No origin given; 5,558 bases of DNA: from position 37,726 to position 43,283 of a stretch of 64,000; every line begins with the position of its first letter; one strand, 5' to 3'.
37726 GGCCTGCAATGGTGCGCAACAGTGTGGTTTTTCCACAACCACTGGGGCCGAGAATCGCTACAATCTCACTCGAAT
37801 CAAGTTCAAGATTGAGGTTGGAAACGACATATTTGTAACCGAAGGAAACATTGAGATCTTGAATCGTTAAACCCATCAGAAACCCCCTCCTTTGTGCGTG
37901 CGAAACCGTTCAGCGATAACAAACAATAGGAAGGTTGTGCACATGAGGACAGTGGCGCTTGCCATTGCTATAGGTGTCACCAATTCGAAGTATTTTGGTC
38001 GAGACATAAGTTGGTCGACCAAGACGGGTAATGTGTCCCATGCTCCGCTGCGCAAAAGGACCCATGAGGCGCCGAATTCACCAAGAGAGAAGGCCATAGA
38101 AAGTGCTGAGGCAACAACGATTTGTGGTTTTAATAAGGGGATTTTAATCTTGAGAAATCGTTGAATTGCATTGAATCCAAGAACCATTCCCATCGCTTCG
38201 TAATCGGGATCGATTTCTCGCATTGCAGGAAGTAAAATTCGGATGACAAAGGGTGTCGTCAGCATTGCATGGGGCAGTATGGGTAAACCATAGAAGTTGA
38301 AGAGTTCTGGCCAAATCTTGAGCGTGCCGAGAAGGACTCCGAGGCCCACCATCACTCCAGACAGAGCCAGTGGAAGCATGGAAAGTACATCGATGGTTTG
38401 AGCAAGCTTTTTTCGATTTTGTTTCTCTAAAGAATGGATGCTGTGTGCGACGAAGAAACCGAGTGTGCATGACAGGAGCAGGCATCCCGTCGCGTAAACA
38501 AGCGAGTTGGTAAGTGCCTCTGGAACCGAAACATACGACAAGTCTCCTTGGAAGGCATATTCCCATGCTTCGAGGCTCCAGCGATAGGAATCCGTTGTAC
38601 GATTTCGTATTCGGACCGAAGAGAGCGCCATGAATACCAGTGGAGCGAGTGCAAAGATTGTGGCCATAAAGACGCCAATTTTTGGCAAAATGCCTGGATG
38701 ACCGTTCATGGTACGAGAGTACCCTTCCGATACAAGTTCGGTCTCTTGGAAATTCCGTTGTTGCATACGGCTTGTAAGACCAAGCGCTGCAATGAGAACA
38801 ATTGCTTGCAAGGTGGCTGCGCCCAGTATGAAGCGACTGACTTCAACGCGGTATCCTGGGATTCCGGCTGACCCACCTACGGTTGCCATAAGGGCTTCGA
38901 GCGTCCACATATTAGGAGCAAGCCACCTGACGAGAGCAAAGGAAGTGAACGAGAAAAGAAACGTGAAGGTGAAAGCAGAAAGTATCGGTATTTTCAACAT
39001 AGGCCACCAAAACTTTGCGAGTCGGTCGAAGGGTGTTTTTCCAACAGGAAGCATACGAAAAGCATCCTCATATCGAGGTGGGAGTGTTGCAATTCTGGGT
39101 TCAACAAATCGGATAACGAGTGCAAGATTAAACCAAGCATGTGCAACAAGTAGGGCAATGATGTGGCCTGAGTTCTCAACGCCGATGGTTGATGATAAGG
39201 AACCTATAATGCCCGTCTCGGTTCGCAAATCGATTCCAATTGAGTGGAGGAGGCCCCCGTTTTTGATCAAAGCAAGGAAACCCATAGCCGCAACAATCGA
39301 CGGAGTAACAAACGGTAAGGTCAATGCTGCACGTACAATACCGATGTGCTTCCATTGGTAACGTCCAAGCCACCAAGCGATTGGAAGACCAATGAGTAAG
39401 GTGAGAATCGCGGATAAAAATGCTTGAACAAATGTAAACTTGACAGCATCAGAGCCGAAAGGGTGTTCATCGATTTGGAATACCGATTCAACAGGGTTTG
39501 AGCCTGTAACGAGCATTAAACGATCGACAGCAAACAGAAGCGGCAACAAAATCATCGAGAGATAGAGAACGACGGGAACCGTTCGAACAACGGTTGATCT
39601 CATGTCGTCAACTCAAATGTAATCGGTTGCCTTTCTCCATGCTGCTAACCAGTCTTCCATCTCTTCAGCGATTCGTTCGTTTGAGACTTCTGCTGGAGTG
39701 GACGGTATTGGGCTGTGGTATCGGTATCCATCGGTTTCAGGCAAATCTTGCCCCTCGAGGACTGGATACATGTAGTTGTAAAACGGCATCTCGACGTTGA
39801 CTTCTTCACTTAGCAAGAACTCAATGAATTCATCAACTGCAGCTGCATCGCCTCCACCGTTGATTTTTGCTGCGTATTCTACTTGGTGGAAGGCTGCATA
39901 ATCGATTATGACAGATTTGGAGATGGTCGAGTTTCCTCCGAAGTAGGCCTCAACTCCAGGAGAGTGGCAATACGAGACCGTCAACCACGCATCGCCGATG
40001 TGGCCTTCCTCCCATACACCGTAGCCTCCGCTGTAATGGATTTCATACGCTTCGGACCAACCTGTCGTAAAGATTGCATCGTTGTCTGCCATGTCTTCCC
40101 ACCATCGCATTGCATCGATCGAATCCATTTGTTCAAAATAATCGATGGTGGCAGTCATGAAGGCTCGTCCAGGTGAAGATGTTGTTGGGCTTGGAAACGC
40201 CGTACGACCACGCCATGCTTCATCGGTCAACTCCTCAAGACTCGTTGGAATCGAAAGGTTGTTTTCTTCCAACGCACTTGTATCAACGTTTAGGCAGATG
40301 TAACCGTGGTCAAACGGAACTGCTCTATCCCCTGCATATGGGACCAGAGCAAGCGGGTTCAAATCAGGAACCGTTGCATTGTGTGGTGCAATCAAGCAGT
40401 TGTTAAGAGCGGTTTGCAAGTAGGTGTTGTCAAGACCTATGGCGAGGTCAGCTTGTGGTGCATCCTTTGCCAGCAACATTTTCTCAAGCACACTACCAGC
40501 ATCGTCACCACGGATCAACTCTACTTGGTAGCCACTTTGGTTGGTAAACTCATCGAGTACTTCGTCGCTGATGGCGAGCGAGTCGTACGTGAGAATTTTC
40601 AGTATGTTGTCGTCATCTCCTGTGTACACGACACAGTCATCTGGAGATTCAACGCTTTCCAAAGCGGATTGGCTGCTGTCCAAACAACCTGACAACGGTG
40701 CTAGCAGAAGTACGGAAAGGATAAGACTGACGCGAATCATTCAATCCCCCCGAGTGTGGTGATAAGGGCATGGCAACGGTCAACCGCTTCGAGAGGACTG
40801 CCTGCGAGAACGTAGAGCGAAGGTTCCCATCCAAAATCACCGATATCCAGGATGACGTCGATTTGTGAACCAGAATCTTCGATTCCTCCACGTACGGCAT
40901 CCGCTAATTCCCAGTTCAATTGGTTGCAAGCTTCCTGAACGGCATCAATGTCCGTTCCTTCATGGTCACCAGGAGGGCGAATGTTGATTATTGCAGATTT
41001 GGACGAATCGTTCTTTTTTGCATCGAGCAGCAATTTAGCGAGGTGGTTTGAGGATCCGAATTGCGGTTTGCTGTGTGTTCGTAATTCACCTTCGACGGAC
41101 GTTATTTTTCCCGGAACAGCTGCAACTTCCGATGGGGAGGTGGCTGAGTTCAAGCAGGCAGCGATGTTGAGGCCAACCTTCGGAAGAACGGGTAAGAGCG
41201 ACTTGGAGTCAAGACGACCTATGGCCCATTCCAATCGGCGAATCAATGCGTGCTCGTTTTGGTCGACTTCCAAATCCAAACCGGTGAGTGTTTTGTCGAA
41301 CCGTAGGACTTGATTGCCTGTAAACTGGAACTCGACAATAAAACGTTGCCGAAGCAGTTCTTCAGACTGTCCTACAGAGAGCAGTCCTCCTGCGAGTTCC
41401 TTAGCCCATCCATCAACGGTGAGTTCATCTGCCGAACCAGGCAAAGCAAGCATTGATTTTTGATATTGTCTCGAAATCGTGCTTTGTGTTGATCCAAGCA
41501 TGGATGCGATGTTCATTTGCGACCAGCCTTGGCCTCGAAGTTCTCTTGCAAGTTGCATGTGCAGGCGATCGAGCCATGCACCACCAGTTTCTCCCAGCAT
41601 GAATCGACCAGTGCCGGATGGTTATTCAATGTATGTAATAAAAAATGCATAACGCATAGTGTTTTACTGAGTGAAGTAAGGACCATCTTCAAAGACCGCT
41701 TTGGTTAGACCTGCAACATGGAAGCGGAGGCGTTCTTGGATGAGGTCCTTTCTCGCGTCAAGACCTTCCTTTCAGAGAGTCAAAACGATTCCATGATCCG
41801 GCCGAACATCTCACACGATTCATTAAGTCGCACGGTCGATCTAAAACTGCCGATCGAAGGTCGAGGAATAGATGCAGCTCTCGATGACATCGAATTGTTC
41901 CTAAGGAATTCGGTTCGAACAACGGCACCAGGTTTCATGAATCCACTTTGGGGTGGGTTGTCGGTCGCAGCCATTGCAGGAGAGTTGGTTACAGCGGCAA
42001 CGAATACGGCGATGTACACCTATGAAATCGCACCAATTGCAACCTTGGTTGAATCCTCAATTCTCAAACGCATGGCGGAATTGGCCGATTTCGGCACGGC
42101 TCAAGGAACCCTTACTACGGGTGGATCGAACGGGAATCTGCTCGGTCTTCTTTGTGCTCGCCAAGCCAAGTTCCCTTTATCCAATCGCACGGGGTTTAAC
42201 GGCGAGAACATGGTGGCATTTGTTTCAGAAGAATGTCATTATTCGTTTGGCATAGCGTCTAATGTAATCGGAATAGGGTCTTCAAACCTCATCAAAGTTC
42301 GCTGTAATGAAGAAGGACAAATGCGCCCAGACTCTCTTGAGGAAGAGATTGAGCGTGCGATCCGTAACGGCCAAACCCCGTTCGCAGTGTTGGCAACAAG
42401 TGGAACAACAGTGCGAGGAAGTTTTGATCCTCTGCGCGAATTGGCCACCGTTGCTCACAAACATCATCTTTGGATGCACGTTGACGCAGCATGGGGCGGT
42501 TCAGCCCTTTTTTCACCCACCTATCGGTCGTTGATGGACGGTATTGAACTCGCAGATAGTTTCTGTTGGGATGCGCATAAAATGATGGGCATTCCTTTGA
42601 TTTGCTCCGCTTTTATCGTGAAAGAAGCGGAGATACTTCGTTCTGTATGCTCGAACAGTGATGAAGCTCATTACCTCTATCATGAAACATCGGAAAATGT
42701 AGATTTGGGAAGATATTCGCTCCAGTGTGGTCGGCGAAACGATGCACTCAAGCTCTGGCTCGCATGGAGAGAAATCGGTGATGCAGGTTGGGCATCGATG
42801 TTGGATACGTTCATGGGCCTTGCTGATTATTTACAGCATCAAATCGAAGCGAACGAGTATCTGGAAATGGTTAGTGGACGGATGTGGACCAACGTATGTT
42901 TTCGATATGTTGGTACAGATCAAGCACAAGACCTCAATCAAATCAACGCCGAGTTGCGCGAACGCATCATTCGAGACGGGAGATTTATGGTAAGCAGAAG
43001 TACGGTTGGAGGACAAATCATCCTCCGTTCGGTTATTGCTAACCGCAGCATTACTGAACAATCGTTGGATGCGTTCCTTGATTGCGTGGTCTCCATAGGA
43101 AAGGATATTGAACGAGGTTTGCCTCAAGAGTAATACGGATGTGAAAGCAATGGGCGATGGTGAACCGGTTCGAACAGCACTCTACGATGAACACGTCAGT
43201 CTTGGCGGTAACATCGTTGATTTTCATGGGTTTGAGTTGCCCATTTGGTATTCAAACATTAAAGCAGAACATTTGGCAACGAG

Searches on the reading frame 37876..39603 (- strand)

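Call 97: search_protein_families(library=pfam, proteins=[window:37876-39603:-], max_evalue=0.00001)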
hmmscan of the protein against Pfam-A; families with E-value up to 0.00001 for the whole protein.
window:37876-39603:- (575 aa): 1 family
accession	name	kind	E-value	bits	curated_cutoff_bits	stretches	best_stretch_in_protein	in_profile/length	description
PF00528.27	BPD_transp_1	-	2.7e-07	30.9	26.4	1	397-568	13-183/184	Binding-protein-dependent transport system inner membrane component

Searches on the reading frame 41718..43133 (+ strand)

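Call 97: search_protein_families(library=pfam, proteins=[window:41718-43133:+], max_evalue=0.00001)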
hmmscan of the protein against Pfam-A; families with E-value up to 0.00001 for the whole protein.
window:41718-43133:+ (471 aa): 2 families
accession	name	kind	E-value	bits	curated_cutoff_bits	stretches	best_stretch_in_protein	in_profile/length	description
PF00282.25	Pyridoxal_deC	-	2.3e-88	296.9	27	1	37-397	5-374/375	Pyridoxal-dependent decarboxylase conserved domain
PF01212.27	Beta_elim_lyase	-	3.9e-07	30.1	27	1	167-294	74-205/288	Beta-eliminating lyase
